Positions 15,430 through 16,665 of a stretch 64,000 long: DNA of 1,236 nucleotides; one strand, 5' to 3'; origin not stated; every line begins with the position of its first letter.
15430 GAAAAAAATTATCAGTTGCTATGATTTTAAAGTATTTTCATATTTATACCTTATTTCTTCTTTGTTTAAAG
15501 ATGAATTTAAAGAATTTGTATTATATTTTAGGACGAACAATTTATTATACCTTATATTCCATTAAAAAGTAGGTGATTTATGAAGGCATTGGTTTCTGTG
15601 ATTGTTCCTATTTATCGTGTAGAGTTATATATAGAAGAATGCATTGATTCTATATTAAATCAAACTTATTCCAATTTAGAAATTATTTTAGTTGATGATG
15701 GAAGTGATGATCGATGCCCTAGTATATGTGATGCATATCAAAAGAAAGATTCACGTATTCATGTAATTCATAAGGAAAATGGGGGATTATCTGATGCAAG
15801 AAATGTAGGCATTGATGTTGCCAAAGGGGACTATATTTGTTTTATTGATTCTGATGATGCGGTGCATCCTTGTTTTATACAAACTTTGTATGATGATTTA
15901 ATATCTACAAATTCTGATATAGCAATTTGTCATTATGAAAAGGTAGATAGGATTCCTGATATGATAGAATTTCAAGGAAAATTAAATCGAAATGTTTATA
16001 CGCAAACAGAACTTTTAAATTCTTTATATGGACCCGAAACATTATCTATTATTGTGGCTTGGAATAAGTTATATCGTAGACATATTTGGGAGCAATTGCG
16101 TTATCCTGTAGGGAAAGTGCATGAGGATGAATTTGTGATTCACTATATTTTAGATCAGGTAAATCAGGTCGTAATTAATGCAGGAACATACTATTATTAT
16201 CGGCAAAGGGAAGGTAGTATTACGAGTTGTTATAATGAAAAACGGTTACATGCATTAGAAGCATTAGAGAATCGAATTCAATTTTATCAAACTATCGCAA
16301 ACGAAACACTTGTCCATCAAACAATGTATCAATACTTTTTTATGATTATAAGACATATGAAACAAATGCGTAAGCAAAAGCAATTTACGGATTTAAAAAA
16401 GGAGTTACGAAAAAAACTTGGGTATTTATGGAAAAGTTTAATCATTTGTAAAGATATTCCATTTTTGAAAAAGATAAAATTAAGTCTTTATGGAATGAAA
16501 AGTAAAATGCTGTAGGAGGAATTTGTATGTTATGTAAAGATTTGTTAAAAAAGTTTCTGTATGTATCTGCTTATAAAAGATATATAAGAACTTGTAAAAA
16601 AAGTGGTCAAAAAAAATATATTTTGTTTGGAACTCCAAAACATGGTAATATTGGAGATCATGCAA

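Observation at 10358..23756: Wzx/Wzy surface-glycopolymer locus with a radical-SAM enzyme, a pyruvyl transferase and a GT10 fucosyltransferase, but no Wzd/Wze chain-length kinase module and no nucleotide-sugar genes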

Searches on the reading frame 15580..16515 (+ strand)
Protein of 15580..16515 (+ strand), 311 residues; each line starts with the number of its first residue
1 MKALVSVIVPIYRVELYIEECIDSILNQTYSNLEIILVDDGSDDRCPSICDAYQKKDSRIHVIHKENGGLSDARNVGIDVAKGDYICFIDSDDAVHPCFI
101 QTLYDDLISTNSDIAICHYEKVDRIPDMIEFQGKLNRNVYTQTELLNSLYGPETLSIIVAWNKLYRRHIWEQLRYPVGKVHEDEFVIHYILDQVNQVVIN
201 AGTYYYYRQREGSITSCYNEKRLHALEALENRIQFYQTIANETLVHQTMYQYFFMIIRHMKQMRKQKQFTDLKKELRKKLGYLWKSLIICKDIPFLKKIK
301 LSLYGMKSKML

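Call 3: search_protein_families(library=pfam, proteins=[window:15580-16515:+], max_evalue=0.01)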
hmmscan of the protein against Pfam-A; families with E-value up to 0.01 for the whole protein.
window:15580-16515:+ (311 aa): 4 families
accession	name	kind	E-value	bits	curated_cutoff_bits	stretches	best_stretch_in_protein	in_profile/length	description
PF00535.33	Glycos_transf_2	-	2.8e-39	135.2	23.3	1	6-171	1-165/168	Glycosyl transferase family 2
PF13641.12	Glyco_tranf_2_3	-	1.9e-14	54.7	27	1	5-107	3-111/230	Glycosyltransferase like family 2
PF10111.15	Glyco_tranf_2_2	-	2.7e-09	37.4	27.3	1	6-95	1-94/276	Glycosyltransferase like family 2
PF13704.12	Glyco_tranf_2_4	-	0.0047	17.8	27.5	0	16-93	5-82/98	Glycosyl transferase family 2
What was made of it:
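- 15580..16515 (+): GT2 glycosyltransferase. Glycos_transf_2 135 bits (call 3).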

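Call 67: search_protein_families(library=ncbifam, proteins=[window:15580-16515:+], max_evalue=0.00001)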
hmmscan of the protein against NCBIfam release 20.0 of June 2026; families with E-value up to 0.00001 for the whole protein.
window:15580-16515:+ (311 aa): 22 families
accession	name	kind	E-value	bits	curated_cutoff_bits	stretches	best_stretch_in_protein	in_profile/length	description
NF007482.0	PRK10073.1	equivalog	3.8e-32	111.6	423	1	3-217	6-225/334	glycosyltransferase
NF047683.1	TeichurnBiosyTuaG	equivalog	6.7e-27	94.7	400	1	2-130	5-134/252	teichuronic acid biosynthesis protein TuaG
NF041394.1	GtaseAglG_Halo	equivalog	3e-19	69.4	440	1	5-105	3-105/304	glucosyl-dolichyl phosphate glucuronosyltransferase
NF050050.1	ProtGlycPglI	equivalog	9.9e-19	67.8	500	1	3-299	2-302/306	GalNAc(5)-diNAcBac-PP-undecaprenol beta-1,3-glucosyltransferase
TIGR03937.1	PgaC_IcaA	equivalog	2.1e-18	66.5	422.3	1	4-109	46-152/407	poly-beta-1,6-N-acetyl-D-glucosamine synthase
NF041875.1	EPS_EpsD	equivalog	1.8e-17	63.8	370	1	5-116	1-113/325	exopolysaccharide biosynthesis glycosyltransferase EpsD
NF053739.1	GlytfEpsEBac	equivalog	2.6e-15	56.1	450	1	5-94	3-94/265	glycosyltransferase EpsE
NF038299.1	EPS_HpsN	equivalog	4.2e-14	52.3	425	1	4-116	2-114/317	hormogonium polysaccharide biosynthesis glycosyltransferase HpsN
TIGR03965.1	mycofact_glyco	equivalog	7.6e-14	51.4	280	1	5-109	76-181/467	mycofactocin biosynthesis glycosyltransferase MftF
TIGR03111.1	glyc2_xrt_Gpos1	hypoth_equivalog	3e-12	46.1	363.95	1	5-106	51-155/439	TIGR03111 family XrtG-associated glycosyltransferase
NF038302.1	EPS_HpsE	equivalog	5.9e-12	45.2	300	1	5-104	3-108/307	hormogonium polysaccharide biosynthesis glycosyltransferase HpsE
TIGR04283.1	glyco_like_mftF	equivalog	4e-11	42.9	182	1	5-118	1-107/221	TIGR04283 family arsenosugar biosynthesis glycosyltransferase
NF007453.0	PRK10018.1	equivalog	1.2e-10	41.6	382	1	3-99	6-103/280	colanic acid biosynthesis glycosyltransferase WcaA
TIGR04242.1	nodulat_NodC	equivalog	1.9e-10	40.2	550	1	5-106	50-155/395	chitooligosaccharide synthase NodC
TIGR04017.1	WcaA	equivalog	3.6e-10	39.9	495.75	1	2-99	4-102/279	colanic acid biosynthesis glycosyltransferase WcaA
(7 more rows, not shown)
